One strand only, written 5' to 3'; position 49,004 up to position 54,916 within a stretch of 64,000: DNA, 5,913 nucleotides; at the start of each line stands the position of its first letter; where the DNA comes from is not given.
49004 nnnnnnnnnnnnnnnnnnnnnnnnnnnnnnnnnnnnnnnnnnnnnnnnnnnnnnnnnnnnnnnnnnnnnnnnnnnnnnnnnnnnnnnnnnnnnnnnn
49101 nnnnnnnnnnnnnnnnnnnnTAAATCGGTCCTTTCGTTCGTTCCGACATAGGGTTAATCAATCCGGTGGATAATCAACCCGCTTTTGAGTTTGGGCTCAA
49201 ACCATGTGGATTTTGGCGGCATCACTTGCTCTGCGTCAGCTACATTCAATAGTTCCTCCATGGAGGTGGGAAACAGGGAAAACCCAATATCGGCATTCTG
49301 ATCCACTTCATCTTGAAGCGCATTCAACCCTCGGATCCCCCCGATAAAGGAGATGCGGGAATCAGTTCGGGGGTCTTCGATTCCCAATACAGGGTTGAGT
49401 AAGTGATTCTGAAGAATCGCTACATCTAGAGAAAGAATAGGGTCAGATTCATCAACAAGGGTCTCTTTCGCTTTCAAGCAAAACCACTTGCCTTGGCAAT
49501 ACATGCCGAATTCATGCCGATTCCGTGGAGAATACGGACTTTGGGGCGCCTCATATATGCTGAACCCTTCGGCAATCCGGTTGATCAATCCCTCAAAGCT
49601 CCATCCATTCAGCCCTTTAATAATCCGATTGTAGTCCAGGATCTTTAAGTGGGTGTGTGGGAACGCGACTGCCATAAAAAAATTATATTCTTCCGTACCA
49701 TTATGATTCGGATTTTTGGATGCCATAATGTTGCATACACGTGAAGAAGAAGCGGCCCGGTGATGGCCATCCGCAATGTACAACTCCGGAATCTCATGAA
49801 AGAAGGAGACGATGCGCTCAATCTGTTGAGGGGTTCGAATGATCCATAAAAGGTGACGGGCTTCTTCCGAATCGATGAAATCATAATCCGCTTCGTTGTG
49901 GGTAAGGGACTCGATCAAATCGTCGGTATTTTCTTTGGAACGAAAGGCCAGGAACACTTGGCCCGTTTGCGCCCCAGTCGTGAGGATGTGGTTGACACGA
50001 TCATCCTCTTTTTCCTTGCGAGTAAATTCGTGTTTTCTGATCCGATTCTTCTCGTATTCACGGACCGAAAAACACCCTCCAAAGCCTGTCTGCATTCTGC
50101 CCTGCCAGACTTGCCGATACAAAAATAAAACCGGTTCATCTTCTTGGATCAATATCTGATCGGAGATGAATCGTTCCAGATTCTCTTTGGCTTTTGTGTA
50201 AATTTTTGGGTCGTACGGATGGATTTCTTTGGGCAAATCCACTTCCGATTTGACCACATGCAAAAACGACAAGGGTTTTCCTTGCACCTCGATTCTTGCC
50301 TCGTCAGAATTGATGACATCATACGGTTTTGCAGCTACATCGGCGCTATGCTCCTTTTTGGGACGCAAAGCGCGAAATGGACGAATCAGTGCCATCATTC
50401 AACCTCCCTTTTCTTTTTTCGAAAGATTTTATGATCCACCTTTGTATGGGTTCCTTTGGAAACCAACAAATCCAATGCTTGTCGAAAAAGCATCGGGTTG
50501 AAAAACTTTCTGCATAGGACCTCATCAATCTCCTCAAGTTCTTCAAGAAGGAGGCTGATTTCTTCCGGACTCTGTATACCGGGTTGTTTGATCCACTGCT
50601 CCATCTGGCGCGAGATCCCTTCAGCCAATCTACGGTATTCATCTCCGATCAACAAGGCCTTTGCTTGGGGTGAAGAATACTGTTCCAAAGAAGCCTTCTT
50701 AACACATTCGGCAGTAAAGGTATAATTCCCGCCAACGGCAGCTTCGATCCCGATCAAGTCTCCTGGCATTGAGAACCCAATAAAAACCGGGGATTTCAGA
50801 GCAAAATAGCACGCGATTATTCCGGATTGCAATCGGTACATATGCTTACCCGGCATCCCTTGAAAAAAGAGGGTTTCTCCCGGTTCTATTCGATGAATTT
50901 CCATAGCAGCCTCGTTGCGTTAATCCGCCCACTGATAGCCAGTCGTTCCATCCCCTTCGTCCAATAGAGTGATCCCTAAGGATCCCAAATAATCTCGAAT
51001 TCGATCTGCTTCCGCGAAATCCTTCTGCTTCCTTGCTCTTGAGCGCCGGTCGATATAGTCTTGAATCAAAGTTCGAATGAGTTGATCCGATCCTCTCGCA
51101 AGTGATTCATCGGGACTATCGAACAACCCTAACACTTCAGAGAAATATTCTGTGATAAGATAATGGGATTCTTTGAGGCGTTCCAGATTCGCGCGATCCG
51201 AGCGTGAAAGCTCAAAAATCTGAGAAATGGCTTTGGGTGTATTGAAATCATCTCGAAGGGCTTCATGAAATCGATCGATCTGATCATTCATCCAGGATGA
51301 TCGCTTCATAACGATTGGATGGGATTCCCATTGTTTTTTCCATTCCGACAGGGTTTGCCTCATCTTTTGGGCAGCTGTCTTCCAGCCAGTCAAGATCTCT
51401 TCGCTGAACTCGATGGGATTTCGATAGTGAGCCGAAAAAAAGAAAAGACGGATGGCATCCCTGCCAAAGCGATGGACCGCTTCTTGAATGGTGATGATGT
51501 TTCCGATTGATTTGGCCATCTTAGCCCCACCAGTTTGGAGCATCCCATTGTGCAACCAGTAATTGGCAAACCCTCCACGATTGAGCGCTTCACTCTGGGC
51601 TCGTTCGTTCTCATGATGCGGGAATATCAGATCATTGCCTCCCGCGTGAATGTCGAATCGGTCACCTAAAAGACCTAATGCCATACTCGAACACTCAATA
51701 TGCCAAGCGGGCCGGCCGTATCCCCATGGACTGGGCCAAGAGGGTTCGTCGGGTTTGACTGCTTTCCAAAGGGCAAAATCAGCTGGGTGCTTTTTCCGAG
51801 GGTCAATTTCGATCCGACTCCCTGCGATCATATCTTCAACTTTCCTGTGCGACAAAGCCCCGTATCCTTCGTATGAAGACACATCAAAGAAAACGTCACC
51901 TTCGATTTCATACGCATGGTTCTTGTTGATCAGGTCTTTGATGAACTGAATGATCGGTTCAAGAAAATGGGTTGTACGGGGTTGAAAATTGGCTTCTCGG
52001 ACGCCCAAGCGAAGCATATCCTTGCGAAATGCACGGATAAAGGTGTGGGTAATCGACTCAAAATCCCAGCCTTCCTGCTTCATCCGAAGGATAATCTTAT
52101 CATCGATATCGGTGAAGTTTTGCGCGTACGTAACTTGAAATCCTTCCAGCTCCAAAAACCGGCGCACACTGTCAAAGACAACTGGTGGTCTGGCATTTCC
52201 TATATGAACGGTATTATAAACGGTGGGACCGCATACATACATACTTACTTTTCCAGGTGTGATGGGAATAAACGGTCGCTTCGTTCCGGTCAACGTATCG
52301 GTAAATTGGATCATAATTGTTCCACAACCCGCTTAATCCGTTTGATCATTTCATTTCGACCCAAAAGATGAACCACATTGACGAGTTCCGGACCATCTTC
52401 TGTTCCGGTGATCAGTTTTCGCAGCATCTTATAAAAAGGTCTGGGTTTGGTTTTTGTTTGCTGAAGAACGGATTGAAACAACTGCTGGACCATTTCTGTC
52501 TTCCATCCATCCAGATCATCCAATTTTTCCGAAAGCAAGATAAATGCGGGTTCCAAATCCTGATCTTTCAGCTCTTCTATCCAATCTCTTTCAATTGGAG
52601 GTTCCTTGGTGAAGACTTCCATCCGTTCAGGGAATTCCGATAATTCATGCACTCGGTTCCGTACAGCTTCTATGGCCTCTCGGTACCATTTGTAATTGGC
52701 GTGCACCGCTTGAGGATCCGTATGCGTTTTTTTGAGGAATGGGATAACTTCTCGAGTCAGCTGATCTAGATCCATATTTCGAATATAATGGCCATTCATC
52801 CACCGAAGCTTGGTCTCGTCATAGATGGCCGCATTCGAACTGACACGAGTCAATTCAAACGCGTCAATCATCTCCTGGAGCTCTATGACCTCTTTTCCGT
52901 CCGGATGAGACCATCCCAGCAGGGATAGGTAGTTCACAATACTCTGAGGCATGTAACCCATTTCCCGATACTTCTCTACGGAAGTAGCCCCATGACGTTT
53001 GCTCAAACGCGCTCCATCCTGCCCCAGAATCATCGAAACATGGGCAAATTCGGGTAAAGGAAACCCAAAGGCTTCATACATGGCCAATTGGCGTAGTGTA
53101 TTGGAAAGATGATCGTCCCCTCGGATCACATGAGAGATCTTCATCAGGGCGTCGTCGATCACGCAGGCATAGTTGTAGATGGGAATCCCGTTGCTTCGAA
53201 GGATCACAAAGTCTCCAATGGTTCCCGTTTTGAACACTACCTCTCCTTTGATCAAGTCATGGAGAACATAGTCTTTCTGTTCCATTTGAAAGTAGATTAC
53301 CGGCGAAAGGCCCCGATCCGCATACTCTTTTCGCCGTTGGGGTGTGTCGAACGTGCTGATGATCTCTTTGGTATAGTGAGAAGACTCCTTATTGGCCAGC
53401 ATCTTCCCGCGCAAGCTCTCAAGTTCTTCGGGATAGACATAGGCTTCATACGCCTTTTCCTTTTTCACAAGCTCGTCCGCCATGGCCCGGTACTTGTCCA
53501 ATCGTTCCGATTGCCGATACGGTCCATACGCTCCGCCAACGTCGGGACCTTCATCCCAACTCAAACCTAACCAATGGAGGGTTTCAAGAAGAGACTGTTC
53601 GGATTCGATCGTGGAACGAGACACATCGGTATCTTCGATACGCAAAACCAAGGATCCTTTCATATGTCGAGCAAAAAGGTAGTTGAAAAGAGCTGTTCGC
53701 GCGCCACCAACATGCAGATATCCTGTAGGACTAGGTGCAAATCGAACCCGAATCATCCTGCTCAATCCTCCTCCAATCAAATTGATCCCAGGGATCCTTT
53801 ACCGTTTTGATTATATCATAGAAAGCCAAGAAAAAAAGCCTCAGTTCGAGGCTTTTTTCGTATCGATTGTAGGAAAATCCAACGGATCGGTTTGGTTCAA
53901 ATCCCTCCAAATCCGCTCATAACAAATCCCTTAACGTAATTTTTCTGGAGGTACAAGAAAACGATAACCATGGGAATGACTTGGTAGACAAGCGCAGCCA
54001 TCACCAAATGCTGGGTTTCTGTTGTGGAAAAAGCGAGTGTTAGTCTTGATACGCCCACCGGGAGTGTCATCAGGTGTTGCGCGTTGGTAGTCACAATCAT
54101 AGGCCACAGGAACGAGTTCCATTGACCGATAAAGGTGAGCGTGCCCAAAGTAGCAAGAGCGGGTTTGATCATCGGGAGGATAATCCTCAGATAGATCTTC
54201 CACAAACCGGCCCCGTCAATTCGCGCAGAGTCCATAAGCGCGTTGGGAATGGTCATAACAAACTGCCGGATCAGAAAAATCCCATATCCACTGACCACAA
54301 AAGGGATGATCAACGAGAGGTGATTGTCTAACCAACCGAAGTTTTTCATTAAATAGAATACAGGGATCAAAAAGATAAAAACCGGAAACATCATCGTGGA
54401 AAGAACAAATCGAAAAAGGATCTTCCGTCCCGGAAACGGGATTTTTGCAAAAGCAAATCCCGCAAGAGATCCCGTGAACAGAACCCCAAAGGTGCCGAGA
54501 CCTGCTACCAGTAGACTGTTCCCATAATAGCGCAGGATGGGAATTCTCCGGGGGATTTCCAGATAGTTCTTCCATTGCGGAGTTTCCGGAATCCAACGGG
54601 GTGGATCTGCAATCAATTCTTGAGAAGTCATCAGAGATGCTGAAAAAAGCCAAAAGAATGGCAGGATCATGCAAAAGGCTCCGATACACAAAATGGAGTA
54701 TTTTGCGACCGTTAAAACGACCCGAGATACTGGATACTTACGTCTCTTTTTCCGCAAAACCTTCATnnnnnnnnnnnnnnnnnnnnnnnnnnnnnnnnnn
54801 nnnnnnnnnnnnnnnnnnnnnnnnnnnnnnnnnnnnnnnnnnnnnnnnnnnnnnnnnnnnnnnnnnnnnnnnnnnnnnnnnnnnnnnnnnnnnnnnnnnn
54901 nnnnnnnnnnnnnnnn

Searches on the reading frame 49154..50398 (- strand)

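Call 8: search_protein_families(library=pfam, proteins=[window:49154-50398:-], max_evalue=0.001)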
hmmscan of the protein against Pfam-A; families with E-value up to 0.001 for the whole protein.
window:49154-50398:- (414 aa): 1 family
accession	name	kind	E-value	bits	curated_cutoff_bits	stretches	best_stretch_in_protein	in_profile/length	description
PF06245.16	DUF1015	-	1.1e-102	343.7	25.8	1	5-326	1-324/325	Protein of unknown function (DUF1015)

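Call 50: search_protein_families(library=ncbifam, proteins=[window:49154-50398:-], max_evalue=0.01)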
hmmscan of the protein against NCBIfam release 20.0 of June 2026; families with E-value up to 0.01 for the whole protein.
window:49154-50398:- (414 aa): 0 families

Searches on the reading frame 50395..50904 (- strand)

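Call 8: search_protein_families(library=pfam, proteins=[window:50395-50904:-], max_evalue=0.001)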
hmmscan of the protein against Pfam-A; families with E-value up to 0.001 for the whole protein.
window:50395-50904:- (169 aa): 1 family
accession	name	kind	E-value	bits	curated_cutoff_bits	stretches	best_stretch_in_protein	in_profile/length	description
PF00027.35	cNMP_binding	-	9.9e-10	38.7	27.5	1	4-73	2-74/89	Cyclic nucleotide-binding domain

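Call 50: search_protein_families(library=ncbifam, proteins=[window:50395-50904:-], max_evalue=0.01)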
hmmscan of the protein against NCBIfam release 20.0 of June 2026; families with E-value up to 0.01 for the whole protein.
window:50395-50904:- (169 aa): 3 families
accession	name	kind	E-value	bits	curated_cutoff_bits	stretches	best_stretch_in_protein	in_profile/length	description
NF052518.1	TransRegLdrP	equivalog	1.3e-06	28.6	300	1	4-103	2-99/195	transcriptional regulator LdrP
NF010499.0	PRK13918.1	equivalog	0.0025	17.3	274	1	6-103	17-111/205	CRP/FNR family transcriptional regulator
NF008365.0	PRK11161.1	subfamily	0.0089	15.3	228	0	6-65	52-113/250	fumarate/nitrate reduction transcriptional regulator Fnr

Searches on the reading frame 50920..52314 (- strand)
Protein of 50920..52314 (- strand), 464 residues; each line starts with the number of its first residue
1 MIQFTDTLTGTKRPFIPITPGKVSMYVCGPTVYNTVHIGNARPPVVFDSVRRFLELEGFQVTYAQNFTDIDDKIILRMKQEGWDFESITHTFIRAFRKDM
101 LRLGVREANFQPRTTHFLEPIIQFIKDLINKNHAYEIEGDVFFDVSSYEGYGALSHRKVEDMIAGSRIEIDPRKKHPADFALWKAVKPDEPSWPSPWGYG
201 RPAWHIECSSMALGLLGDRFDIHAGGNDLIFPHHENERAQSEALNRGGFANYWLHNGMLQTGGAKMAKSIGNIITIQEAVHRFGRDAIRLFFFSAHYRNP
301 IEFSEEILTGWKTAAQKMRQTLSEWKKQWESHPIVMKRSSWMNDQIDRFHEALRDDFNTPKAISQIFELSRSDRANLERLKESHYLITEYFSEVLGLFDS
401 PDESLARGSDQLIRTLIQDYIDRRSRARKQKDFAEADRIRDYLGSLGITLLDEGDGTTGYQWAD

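Call 8: search_protein_families(library=pfam, proteins=[window:50920-52314:-], max_evalue=0.001)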
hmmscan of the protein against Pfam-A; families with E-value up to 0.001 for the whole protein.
window:50920-52314:- (464 aa): 5 families
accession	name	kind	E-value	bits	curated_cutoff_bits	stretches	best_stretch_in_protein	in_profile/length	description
PF01406.26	tRNA-synt_1e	-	4.7e-119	397.7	27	1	16-309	3-297/301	tRNA synthetases class I (C) catalytic domain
PF09190.17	DALR_2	-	3.6e-10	40.7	22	1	348-398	1-56/57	DALR domain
PF09334.17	tRNA-synt_1g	-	7.8e-09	35.2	20.1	0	255-296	317-358/391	tRNA synthetases class I (M)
PF00133.28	tRNA-synt_1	-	3.6e-07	29.7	22.7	1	249-303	359-413/414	tRNA synthetases class I (I, L, M and V)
PF23493.1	CysS_C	-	1.3e-05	25.6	23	1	422-456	13-47/51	Cysteinyl-tRNA ligase anticodon binding domain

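Call 49: find_homologous_proteins(query=window:50920-52314:-, max_evalue=1e-60)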
Query window:50920-52314:- (464 aa): 7996 proteins with E <= 1e-60 among 8000 candidates; the best 120 are listed.
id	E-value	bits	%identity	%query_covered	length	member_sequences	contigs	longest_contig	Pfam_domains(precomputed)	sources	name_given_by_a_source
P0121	1.2e-295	998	91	100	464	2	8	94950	PF09334.18,PF01406.26,PF00133.29,PF09190.18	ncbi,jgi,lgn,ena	jgi:cysteinyl-tRNA synthetase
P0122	4.4e-168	578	55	98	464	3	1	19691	PF09334.18,PF01406.26,PF01921.25,PF00133.29,PF09190.18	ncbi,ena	-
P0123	9.2e-167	573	56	99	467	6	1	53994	PF09334.18,PF01406.26,PF23493.2,PF00133.29,PF09190.18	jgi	-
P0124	8.5e-166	570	54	98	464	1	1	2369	PF09334.18,PF01406.26,PF00133.29,PF09190.18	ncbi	-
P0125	1.1e-165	570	56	99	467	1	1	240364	PF09334.18,PF01406.26,PF00133.29,PF09190.18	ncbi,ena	-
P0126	1.3e-165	570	54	98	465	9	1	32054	PF09334.18,PF01406.26,PF00133.29,PF09190.18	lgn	-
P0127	1.8e-165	569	54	98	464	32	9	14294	PF09334.18,PF01406.26,PF01921.25,PF00133.29,PF09190.18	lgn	-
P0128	3.7e-163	562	53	98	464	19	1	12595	PF09334.18,PF01406.26,PF00133.29,PF09190.18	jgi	-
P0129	9.7e-163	560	54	98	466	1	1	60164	PF09334.18,PF01406.26,PF00133.29,PF09190.18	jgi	-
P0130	1.5e-162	560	53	99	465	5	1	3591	PF09334.18,PF01406.26,PF00133.29,PF09190.18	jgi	-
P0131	3.6e-162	558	53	98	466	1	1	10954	PF09334.18,PF01406.26,PF00133.29,PF09190.18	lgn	-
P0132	4.7e-162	558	55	99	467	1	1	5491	PF09334.18,PF01406.26,PF01921.25,PF00133.29,PF09190.18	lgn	-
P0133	4.8e-162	558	53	98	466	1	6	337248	PF09334.18,PF01406.26,PF00133.29,PF09190.18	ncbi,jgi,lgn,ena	-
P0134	3.3e-161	555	53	98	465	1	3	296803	PF09334.18,PF01406.26,PF00133.29,PF09190.18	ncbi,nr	ncbi:MAG TPA: cysteine--tRNA ligase [Thermotogota bacterium]|nr:cysteine--tRNA ligase [Thermotogota 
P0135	6.9e-161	554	52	100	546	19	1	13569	PF09334.18,PF01406.26,PF00133.29,PF09190.18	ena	-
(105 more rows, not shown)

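Call 75: find_encoding_contigs(protein=P0125, flank=10000, max_places=1)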
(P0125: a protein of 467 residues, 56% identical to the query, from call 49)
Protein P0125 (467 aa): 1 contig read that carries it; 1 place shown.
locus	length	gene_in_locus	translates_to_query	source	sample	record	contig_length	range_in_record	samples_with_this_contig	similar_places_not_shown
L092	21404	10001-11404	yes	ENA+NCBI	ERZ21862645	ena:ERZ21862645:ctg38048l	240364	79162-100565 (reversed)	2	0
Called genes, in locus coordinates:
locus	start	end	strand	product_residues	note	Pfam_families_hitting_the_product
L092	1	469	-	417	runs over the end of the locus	PF01547:SBP_bac_1, PF13416:SBP_bac_8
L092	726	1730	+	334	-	PF00356:LacI, PF13407:Peripla_BP_4, PF13377:Peripla_BP_3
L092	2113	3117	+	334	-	PF13091:PLDc_2, PF00614:PLDc (faint), PF07894:SACK1 (weak), PF13091:PLDc_2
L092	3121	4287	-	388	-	PF03308:MeaB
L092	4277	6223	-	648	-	PF01642:MM_CoA_mutase, PF02310:B12-binding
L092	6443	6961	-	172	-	-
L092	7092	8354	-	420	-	PF01642:MM_CoA_mutase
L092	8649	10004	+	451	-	PF00749:tRNA-synt_1c, PF19269:Anticodon_2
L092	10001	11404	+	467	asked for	PF01406:tRNA-synt_1e, PF09334:tRNA-synt_1g (faint), PF00133:tRNA-synt_1, PF09190:DALR_2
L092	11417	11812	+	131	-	-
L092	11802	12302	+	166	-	PF00027:cNMP_binding (weak)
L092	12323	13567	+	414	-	PF06245:DUF1015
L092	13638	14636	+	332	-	PF06723:MreB_Mbl, PF00022:Actin (weak)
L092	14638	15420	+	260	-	-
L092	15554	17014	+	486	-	PF00478:IMPDH, PF03060:NMO (faint), PF00571:CBS, PF00977:His_biosynth (faint), PF01070:FMN_dh (weak)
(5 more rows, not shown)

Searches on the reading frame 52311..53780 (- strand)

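Call 8: search_protein_families(library=pfam, proteins=[window:52311-53780:-], max_evalue=0.001)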
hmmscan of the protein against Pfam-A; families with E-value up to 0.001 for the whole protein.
window:52311-53780:- (489 aa): 2 families
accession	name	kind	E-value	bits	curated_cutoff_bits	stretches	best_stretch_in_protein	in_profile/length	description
PF00749.27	tRNA-synt_1c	-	9.9e-97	324.1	23.4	1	10-327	2-314/314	tRNA synthetases class I (E and Q), catalytic domain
PF19269.4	Anticodon_2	-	4.3e-21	76.2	23.6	1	341-485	2-140/141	Anticodon binding domain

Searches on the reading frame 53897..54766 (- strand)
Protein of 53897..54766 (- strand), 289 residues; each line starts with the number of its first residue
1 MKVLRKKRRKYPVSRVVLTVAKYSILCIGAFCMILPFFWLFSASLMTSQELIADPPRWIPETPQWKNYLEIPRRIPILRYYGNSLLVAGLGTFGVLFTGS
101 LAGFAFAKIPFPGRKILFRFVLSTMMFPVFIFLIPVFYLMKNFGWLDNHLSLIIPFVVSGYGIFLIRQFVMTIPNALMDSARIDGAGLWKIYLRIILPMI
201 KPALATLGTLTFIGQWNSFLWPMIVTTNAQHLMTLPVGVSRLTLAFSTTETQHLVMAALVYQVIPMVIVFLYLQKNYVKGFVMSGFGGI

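Call 8: search_protein_families(library=pfam, proteins=[window:53897-54766:-], max_evalue=0.001)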
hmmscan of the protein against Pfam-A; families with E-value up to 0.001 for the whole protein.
window:53897-54766:- (289 aa): 1 family
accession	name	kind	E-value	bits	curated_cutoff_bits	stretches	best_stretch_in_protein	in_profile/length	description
PF00528.27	BPD_transp_1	-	1.3e-17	64.5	26.4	1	99-278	1-179/184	Binding-protein-dependent transport system inner membrane component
